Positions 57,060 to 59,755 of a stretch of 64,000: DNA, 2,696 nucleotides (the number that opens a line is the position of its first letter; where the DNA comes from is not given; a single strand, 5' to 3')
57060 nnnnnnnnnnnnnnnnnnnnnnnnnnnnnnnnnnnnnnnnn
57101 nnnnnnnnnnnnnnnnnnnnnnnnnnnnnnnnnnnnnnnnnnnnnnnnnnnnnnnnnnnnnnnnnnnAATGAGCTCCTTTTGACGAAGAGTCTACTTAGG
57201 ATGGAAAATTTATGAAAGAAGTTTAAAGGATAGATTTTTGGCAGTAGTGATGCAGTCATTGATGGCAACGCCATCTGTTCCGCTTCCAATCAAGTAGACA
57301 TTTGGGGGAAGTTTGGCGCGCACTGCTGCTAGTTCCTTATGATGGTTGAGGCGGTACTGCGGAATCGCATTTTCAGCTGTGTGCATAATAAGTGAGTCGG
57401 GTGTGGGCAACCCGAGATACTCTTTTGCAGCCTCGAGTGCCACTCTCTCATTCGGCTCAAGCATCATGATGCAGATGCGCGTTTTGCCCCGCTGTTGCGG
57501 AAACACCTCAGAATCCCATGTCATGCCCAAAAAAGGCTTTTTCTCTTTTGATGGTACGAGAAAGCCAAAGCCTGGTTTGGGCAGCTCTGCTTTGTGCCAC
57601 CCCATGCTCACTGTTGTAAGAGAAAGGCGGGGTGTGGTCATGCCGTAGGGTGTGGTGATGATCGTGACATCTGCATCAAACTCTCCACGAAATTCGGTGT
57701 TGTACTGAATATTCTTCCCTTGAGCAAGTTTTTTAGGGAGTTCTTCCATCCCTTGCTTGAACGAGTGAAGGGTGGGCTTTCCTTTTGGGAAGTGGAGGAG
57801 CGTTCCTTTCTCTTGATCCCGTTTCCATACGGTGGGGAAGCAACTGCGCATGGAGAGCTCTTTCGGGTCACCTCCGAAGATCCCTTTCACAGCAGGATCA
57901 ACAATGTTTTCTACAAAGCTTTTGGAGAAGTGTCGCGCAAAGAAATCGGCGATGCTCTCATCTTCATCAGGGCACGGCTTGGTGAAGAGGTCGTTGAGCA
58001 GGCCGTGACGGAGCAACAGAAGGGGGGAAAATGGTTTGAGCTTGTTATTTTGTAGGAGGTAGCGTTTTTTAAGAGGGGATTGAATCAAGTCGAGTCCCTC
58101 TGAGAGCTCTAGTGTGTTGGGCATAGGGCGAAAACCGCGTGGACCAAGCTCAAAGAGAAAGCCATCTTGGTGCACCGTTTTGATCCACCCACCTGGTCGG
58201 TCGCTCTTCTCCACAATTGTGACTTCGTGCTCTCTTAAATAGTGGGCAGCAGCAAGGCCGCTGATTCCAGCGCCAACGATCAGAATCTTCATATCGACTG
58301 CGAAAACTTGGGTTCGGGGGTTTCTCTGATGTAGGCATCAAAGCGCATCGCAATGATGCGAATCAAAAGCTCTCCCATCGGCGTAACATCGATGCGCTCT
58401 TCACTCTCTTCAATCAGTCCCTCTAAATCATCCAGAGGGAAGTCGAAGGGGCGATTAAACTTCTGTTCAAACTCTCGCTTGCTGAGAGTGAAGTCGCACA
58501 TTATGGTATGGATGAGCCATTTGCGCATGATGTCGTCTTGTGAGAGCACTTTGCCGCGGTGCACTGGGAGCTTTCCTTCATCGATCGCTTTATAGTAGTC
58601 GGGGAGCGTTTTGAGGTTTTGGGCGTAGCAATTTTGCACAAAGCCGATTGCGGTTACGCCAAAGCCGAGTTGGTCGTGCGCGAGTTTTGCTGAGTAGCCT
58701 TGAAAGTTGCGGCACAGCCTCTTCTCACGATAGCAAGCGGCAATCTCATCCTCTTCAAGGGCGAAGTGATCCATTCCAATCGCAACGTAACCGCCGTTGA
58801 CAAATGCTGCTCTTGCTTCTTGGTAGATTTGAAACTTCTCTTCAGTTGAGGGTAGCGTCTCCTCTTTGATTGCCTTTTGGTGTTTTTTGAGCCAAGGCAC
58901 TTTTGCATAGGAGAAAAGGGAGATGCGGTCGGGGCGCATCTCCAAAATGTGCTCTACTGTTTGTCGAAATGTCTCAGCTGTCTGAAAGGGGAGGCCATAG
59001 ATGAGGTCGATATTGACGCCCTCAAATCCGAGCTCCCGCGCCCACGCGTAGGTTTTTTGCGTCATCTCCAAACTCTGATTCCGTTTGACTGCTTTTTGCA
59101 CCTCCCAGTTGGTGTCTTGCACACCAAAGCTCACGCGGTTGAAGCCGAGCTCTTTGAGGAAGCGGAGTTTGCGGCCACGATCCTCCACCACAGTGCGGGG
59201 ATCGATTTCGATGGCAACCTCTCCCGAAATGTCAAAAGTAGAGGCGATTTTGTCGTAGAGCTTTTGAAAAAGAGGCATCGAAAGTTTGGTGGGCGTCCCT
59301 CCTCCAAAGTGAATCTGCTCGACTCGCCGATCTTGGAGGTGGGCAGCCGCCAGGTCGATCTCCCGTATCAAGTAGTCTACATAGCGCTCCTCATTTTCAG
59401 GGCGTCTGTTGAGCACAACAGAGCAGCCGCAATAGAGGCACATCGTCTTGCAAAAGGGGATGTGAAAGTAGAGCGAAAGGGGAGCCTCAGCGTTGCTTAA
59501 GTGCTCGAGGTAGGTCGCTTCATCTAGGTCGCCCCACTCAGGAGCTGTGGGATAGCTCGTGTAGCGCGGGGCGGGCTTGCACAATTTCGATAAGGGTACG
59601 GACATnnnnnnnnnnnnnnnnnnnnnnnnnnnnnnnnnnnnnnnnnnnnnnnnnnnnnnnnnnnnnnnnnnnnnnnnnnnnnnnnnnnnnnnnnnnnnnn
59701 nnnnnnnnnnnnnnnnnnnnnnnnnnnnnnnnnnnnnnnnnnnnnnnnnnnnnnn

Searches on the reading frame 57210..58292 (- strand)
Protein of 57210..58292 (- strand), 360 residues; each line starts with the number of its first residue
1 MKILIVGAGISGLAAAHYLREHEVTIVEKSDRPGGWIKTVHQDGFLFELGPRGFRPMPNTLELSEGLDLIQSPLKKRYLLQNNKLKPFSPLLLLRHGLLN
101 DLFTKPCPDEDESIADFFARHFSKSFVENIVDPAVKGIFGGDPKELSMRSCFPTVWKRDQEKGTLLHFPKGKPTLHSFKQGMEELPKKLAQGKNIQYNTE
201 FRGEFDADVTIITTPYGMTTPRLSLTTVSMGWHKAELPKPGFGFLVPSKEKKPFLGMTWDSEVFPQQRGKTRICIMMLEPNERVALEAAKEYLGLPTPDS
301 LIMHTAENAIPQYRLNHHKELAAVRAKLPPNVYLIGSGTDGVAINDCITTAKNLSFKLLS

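Call 42: search_protein_families(library=pfam, proteins=[window:57210-58292:-], max_evalue=0.001)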
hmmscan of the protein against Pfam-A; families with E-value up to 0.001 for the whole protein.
window:57210-58292:- (360 aa): 4 families
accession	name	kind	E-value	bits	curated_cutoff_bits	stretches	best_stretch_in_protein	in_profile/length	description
PF01593.30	Amino_oxidase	-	1.9e-29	103.7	19.8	1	10-202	1-226/443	Flavin containing amine oxidoreductase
PF13450.12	NAD_binding_8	-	4.9e-17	62.4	21.9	1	5-58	1-56/68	NAD(P)-binding Rossmann-like domain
PF01266.30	DAO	-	1.9e-07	31.4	27.9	1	2-35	1-37/353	FAD dependent oxidoreductase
PF00070.33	Pyr_redox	-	0.00028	21.8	22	0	2-34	1-35/82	Pyridine nucleotide-disulphide oxidoreductase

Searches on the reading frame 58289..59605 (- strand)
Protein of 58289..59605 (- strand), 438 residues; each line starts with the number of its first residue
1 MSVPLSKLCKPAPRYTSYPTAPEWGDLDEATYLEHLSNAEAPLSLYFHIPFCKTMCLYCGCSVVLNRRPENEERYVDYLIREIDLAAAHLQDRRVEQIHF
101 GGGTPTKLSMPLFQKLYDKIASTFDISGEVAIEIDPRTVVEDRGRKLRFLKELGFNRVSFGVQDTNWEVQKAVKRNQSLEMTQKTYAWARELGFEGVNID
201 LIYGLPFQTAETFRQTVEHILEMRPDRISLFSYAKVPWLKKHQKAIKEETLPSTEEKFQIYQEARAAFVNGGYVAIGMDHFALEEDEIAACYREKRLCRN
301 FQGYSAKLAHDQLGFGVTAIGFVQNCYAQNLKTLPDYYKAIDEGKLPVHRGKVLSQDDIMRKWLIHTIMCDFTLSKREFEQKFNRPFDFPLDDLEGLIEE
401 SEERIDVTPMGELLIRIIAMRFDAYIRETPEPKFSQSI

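Call 42: search_protein_families(library=pfam, proteins=[window:58289-59605:-], max_evalue=0.001)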
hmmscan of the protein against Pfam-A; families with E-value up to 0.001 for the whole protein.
window:58289-59605:- (438 aa): 2 families
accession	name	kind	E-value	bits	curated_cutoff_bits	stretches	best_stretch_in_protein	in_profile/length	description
PF04055.27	Radical_SAM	-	4.4e-24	85.9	29.5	1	47-219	2-165/166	Radical SAM superfamily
PF06969.22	HemN_C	-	0.00013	22.4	24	1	354-411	1-64/67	HemN C-terminal domain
